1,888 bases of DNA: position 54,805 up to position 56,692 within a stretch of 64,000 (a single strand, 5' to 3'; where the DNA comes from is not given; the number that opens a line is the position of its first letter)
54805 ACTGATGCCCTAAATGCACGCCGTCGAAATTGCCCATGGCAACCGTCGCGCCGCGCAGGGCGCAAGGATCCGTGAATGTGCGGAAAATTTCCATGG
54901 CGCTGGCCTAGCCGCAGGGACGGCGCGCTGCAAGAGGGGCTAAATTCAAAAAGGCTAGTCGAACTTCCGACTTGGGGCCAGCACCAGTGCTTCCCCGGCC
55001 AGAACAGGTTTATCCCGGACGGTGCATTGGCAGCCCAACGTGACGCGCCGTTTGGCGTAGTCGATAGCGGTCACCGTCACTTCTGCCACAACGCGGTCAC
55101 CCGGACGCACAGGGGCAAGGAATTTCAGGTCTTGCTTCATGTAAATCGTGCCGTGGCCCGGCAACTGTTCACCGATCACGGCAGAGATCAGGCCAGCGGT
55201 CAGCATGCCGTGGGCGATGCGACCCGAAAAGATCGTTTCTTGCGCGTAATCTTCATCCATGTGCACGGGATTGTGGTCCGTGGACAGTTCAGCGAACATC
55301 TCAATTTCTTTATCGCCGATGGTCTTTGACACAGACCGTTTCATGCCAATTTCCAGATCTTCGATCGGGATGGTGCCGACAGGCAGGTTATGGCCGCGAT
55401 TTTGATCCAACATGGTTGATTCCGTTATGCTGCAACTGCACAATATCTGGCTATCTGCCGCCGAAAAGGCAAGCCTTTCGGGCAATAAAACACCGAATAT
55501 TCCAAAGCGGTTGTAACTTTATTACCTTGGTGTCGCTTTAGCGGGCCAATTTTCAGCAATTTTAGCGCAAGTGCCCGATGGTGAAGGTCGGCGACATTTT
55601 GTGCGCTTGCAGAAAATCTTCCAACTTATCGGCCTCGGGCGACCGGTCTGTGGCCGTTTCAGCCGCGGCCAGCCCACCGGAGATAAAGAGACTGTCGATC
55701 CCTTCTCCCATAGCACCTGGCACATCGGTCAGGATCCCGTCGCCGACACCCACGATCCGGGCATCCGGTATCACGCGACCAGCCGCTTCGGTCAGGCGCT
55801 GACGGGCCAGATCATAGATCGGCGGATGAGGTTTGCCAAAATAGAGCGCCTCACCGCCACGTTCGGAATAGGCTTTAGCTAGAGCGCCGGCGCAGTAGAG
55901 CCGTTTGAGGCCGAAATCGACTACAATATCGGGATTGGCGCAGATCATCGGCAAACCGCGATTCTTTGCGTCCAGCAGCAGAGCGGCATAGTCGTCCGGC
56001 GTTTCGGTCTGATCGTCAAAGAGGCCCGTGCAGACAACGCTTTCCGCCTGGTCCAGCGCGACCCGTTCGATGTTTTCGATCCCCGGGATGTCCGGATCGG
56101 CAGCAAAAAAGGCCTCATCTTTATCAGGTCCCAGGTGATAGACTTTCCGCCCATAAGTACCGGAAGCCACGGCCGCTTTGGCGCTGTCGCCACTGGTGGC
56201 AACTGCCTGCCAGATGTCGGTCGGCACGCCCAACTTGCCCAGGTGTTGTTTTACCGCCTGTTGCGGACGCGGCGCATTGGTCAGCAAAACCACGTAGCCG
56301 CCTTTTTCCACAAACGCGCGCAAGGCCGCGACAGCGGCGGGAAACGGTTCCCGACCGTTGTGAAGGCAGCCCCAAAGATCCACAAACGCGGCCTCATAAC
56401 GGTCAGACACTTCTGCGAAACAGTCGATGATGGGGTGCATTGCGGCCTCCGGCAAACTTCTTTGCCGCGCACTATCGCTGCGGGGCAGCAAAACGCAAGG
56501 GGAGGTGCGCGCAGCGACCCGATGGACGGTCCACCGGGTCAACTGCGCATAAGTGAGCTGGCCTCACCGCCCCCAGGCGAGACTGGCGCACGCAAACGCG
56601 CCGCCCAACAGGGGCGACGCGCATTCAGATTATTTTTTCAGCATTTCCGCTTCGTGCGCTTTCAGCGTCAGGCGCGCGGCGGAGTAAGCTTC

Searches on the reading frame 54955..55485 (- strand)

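Call 30: search_protein_families(library=pfam, proteins=[window:54955-55485:-], max_evalue=0.00001)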
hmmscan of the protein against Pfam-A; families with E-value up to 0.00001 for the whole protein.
window:54955-55485:- (176 aa): 2 families
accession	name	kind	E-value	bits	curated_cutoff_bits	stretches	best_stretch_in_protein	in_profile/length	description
PF01575.25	MaoC_dehydratas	-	3.6e-25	88.4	27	1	49-143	11-106/123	MaoC like domain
PF13452.11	FAS1_DH_region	-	1e-06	29.4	22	1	51-146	9-108/132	FAS1-like, dehydratase domain region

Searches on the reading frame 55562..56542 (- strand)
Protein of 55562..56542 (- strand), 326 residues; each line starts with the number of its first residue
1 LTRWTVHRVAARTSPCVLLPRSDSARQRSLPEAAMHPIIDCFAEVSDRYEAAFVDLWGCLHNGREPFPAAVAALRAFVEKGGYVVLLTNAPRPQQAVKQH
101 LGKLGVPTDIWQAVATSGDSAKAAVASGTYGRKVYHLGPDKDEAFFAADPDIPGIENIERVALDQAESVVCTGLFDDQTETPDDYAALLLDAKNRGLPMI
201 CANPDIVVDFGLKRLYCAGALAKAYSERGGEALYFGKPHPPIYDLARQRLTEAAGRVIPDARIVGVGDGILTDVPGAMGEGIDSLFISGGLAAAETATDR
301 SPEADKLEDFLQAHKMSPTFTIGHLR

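Call 30: search_protein_families(library=pfam, proteins=[window:55562-56542:-], max_evalue=0.00001)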
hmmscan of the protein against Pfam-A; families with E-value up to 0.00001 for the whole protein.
window:55562-56542:- (326 aa): 3 families
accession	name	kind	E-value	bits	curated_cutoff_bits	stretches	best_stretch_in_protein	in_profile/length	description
PF13344.12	Hydrolase_6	-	4e-15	56.1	27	1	53-146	2-95/101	Haloacid dehalogenase-like hydrolase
PF00702.32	Hydrolase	-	9.9e-09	36.3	26.4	0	177-277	95-187/191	haloacid dehalogenase-like hydrolase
PF13242.12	Hydrolase_like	-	9.8e-08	32.2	22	1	235-303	2-64/75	HAD-hyrolase-like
